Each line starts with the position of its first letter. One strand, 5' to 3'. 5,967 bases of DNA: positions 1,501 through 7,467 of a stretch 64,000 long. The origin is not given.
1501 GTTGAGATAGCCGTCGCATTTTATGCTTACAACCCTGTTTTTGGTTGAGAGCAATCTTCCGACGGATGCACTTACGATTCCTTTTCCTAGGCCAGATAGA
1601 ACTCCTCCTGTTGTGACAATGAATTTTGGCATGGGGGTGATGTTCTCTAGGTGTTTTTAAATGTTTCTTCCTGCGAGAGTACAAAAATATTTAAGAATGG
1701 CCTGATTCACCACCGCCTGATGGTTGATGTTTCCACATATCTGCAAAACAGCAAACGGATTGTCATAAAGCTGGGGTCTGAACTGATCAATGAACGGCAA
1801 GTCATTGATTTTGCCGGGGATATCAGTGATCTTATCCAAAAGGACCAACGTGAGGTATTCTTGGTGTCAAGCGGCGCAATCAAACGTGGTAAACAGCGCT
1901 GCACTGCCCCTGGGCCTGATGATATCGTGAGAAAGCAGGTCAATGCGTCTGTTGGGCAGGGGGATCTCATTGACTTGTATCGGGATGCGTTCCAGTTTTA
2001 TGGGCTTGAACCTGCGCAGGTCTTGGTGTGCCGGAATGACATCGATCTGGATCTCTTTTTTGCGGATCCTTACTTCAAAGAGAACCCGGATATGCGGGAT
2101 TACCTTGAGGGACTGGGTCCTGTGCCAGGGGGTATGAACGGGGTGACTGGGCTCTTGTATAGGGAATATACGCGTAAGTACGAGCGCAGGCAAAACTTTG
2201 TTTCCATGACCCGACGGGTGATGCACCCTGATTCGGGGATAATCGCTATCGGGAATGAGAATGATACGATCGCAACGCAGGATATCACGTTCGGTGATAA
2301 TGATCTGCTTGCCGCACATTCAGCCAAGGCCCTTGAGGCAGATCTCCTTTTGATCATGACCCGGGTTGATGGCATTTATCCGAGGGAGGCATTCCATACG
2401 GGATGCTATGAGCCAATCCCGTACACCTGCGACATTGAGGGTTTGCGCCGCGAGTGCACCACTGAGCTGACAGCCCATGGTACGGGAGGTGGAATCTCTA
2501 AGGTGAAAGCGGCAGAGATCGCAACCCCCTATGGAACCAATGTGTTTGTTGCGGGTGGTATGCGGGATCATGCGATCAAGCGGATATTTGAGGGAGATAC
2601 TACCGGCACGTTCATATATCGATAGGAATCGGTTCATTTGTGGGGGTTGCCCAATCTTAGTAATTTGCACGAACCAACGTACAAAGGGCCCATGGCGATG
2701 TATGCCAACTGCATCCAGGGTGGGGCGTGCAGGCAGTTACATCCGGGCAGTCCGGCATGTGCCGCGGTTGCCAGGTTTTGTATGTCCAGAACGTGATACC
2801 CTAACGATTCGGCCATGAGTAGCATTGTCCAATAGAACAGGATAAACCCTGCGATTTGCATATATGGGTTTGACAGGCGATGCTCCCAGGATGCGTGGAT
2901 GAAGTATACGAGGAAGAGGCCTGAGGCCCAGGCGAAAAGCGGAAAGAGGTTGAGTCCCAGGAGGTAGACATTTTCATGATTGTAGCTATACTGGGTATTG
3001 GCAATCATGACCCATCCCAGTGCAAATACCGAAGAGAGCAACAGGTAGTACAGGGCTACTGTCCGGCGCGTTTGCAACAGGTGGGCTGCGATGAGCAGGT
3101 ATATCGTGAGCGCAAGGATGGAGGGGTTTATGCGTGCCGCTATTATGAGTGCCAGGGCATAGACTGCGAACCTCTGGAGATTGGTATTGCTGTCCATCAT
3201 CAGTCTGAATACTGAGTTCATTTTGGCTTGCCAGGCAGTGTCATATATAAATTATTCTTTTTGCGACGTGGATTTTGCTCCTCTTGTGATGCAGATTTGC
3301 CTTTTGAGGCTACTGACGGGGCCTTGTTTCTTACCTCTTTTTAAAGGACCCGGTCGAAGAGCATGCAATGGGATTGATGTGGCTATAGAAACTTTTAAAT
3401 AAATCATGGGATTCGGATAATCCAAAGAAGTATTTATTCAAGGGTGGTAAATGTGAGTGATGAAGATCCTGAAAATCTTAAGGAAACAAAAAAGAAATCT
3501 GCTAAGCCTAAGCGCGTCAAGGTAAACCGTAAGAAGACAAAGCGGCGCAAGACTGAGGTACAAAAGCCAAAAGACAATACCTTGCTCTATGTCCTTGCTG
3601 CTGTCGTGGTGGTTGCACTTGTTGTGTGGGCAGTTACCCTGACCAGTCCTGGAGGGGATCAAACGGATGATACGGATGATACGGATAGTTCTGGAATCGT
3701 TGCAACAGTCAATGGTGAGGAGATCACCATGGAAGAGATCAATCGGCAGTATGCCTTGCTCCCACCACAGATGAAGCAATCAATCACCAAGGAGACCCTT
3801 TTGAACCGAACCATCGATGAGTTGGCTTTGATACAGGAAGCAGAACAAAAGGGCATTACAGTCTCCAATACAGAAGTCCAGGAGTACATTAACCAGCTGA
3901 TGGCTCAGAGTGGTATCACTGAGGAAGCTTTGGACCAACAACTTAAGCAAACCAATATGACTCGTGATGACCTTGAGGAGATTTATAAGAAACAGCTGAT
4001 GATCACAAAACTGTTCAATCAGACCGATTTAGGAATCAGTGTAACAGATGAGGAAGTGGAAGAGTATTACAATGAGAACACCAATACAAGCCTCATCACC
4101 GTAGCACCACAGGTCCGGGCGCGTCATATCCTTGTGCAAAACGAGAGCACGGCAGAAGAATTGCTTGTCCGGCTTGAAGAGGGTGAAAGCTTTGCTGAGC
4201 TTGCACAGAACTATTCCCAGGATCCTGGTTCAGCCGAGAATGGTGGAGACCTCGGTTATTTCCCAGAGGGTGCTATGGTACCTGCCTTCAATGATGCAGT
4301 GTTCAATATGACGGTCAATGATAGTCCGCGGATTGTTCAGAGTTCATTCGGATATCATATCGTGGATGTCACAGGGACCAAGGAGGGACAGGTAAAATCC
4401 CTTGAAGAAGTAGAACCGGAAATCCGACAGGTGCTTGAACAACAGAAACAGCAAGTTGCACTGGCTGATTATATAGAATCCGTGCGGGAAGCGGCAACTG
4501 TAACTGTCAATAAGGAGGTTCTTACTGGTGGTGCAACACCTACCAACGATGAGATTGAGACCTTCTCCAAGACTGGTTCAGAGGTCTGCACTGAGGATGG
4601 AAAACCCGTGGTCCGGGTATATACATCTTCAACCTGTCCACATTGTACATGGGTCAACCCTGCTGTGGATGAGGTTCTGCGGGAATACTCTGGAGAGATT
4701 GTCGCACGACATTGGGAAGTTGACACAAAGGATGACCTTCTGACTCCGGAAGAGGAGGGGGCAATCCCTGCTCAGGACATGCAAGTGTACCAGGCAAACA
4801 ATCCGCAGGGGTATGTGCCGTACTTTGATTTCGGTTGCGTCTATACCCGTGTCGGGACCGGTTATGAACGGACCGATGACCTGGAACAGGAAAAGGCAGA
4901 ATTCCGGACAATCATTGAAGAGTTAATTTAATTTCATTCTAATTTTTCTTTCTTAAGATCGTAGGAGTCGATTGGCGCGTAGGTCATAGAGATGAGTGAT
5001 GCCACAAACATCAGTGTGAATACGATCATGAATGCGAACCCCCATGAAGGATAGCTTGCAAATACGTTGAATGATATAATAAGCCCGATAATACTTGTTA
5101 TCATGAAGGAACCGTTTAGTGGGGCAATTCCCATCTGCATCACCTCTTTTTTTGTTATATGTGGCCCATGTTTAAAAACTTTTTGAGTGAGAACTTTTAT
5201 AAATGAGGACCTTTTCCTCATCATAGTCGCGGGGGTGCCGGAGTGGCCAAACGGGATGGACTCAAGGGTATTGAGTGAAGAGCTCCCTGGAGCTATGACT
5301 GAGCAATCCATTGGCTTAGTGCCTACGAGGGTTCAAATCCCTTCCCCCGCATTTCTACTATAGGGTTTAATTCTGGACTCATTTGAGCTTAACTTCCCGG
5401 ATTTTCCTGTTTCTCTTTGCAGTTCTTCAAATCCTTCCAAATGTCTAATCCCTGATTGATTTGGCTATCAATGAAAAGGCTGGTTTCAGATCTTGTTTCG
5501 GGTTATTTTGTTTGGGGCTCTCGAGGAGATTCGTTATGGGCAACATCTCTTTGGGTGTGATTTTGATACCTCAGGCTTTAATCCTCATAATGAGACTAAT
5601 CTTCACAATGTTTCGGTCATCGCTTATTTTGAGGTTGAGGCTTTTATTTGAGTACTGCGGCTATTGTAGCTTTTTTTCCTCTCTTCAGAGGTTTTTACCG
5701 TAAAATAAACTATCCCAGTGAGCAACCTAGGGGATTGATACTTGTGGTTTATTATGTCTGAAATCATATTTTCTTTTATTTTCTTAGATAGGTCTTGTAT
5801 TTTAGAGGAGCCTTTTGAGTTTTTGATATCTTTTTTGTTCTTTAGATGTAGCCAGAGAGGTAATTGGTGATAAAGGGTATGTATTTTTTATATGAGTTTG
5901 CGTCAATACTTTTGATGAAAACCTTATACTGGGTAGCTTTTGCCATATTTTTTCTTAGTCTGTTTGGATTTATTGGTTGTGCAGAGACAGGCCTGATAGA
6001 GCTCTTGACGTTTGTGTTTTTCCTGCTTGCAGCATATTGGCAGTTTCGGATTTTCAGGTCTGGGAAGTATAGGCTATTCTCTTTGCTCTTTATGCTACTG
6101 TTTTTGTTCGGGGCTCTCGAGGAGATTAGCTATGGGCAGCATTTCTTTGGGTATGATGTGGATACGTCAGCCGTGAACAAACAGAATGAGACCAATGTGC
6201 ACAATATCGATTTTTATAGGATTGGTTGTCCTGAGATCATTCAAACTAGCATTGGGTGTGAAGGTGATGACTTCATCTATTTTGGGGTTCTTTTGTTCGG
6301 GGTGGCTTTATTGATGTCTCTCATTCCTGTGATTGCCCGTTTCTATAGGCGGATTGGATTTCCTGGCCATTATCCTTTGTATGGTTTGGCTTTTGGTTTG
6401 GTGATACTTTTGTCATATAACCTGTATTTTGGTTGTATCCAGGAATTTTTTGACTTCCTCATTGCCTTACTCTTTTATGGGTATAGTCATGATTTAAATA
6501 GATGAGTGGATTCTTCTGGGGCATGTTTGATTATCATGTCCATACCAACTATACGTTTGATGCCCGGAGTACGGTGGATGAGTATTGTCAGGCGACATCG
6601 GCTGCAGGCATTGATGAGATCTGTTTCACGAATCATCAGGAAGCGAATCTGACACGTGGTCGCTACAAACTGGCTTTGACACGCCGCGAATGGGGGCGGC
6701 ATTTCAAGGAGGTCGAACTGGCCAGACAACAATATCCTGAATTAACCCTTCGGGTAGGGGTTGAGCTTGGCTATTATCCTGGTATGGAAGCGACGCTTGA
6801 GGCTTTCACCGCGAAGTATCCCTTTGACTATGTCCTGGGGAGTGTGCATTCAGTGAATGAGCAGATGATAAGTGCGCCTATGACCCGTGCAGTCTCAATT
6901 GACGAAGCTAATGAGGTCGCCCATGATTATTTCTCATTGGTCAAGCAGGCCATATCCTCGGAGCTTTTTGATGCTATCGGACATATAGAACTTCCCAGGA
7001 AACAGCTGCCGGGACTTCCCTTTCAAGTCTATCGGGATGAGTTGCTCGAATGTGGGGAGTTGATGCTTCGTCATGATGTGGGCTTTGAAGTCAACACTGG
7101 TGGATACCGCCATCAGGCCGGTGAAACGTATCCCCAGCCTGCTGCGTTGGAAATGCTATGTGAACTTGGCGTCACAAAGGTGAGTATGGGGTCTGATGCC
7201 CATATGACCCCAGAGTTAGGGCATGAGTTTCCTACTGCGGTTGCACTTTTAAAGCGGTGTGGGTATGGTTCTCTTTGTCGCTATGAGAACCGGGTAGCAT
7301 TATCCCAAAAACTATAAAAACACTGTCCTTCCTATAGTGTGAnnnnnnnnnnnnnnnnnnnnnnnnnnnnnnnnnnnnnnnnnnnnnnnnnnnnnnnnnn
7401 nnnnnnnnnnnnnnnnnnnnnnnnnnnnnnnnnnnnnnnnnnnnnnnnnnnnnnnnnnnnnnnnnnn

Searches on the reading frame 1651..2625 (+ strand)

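Call 10: search_protein_families(library=pfam, proteins=[window:1651-2625:+], max_evalue=0.001)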
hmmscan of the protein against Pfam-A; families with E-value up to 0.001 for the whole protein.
window:1651-2625:+ (324 aa): 1 family
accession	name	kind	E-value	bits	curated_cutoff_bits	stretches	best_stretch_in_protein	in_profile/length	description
PF00696.33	AA_kinase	-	4.1e-19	69.7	24.9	1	35-244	1-180/234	Amino acid kinase family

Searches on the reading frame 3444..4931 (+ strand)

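Call 9: search_protein_families(library=pfam, proteins=[window:3444-4931:+], max_evalue=0.001)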
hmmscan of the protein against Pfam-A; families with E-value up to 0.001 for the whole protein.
window:3444-4931:+ (495 aa): 9 families
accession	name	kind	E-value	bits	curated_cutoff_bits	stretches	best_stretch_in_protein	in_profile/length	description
PF13616.12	Rotamase_3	-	2.6e-27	96.1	22.5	1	223-311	15-114/116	PPIC-type PPIASE domain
PF00639.27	Rotamase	-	4.4e-20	72.9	21.7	1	234-310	19-96/97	PPIC-type PPIASE domain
PF13624.11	SurA_N_3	-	1.6e-18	67.5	27.2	1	39-190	5-161/162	SurA-like N-terminal domain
PF13145.12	Rotamase_2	-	2e-14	54.9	27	1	200-325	1-121/121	PPIC-type PPIASE domain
PF13623.11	SurA_N_2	-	2.4e-08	34.4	28.5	1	51-155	12-122/145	SurA-like N-terminal domain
PF09312.16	SurA_N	-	2.1e-05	25.1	30.8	1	87-189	6-116/118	SurA N-terminal domain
PF21100.3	MCM_C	-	0.00041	20.6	27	0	130-162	25-57/64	MCM protein C-terminal winged helix-turn-helix domain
PF00085.26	Thioredoxin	-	0.00049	20.5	23.5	0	385-442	17-74/103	Thioredoxin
PF13462.12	Thioredoxin_4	-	0.00088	19.9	23.2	0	384-425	11-54/165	Thioredoxin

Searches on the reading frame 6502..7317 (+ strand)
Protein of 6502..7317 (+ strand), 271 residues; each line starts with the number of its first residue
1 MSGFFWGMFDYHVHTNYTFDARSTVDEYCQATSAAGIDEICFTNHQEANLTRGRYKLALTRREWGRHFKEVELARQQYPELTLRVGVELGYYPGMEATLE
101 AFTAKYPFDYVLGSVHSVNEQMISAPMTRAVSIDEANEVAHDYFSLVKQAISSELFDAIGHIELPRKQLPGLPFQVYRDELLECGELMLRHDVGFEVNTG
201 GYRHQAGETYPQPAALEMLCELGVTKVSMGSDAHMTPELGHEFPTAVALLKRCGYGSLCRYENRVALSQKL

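Call 10: search_protein_families(library=pfam, proteins=[window:6502-7317:+], max_evalue=0.001)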
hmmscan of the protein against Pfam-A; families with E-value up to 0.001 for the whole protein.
window:6502-7317:+ (271 aa): 1 family
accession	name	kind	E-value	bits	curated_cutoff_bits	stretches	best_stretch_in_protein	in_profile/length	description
PF02811.25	PHP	-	3.3e-19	70.3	26.4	1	10-199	1-163/164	PHP domain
